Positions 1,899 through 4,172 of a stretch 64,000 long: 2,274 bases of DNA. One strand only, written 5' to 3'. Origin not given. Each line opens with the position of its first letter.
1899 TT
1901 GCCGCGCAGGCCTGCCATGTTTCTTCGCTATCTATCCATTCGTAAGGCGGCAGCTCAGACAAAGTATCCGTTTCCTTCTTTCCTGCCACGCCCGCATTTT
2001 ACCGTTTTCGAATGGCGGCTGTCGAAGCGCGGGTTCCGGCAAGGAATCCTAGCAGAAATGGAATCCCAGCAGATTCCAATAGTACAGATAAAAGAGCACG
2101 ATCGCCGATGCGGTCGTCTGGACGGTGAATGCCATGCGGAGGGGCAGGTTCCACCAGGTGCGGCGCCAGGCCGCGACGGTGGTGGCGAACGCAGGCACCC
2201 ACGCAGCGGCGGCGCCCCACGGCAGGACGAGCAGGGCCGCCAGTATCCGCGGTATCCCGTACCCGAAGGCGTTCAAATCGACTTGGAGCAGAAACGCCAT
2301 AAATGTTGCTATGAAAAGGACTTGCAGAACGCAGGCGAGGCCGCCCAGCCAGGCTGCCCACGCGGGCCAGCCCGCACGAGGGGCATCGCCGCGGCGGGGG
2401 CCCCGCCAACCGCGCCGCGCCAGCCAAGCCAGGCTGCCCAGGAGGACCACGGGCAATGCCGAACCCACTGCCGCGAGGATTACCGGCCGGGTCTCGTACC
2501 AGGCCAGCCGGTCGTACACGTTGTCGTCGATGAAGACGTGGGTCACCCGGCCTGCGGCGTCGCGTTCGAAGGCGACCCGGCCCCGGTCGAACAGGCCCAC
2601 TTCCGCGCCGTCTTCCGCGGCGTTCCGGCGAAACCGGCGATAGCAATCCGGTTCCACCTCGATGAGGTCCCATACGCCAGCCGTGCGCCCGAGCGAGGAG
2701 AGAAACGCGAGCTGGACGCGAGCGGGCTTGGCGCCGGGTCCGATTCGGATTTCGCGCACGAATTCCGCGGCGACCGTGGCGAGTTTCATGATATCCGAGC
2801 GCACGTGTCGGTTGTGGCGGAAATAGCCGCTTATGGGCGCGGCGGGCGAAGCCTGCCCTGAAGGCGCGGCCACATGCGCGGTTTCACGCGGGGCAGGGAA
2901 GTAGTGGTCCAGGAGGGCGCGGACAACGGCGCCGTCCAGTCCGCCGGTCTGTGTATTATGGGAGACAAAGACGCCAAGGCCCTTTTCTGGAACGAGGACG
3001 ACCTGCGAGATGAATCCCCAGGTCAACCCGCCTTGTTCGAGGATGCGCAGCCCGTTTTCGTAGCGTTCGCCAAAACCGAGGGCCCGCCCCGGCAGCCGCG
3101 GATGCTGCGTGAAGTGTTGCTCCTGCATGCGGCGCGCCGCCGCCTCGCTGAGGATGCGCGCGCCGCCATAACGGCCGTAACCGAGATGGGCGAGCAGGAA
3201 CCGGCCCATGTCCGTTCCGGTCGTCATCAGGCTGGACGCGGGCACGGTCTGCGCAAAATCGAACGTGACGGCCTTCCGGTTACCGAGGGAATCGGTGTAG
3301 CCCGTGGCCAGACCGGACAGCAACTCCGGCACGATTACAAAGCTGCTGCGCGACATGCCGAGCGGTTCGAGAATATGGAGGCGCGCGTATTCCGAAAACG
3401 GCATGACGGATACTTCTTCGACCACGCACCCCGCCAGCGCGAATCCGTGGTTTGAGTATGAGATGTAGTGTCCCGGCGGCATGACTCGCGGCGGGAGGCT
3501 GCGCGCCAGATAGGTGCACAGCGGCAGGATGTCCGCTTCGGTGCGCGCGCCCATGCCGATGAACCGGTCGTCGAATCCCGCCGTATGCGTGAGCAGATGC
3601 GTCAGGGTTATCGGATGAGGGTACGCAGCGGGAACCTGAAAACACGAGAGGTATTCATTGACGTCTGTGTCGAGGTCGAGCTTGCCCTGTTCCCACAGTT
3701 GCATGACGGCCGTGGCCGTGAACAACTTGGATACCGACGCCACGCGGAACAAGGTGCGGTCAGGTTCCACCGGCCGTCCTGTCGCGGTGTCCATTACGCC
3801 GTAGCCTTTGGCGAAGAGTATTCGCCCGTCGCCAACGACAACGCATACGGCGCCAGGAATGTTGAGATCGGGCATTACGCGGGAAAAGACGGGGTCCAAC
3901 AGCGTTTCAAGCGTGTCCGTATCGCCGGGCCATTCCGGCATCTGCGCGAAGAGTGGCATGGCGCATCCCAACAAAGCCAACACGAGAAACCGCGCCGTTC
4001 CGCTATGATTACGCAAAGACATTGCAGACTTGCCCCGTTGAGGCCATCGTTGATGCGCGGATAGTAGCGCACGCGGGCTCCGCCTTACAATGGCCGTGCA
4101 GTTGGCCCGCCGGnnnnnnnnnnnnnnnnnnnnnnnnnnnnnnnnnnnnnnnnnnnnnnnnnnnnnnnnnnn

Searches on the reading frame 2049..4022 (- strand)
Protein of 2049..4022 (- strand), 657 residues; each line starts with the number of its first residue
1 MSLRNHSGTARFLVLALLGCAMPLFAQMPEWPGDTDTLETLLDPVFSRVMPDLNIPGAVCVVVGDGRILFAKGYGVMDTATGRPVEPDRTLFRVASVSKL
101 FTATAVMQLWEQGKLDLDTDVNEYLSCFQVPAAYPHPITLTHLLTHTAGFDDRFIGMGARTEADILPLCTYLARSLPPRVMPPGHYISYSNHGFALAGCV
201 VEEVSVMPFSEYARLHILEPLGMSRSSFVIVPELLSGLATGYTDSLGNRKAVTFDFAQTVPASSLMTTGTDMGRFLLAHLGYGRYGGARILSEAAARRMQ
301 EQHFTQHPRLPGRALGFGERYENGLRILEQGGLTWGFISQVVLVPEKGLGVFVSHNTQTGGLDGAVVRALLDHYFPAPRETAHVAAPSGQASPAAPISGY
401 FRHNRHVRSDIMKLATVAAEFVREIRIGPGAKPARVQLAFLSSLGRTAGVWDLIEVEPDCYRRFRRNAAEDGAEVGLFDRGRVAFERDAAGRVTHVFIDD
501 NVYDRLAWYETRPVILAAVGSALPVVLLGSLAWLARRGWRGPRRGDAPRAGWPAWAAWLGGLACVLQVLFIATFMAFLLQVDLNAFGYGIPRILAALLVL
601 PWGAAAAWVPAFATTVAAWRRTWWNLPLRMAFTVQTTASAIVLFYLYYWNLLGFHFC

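Call 92: search_protein_families(library=pfam, proteins=[window:2049-4022:-], max_evalue=0.00001)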
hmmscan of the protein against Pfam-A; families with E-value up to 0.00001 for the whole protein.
window:2049-4022:- (657 aa): 1 family
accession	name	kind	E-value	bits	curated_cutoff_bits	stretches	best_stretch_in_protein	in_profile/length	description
PF00144.29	Beta-lactamase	-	1.4e-57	195.8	27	1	46-365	5-318/329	Beta-lactamase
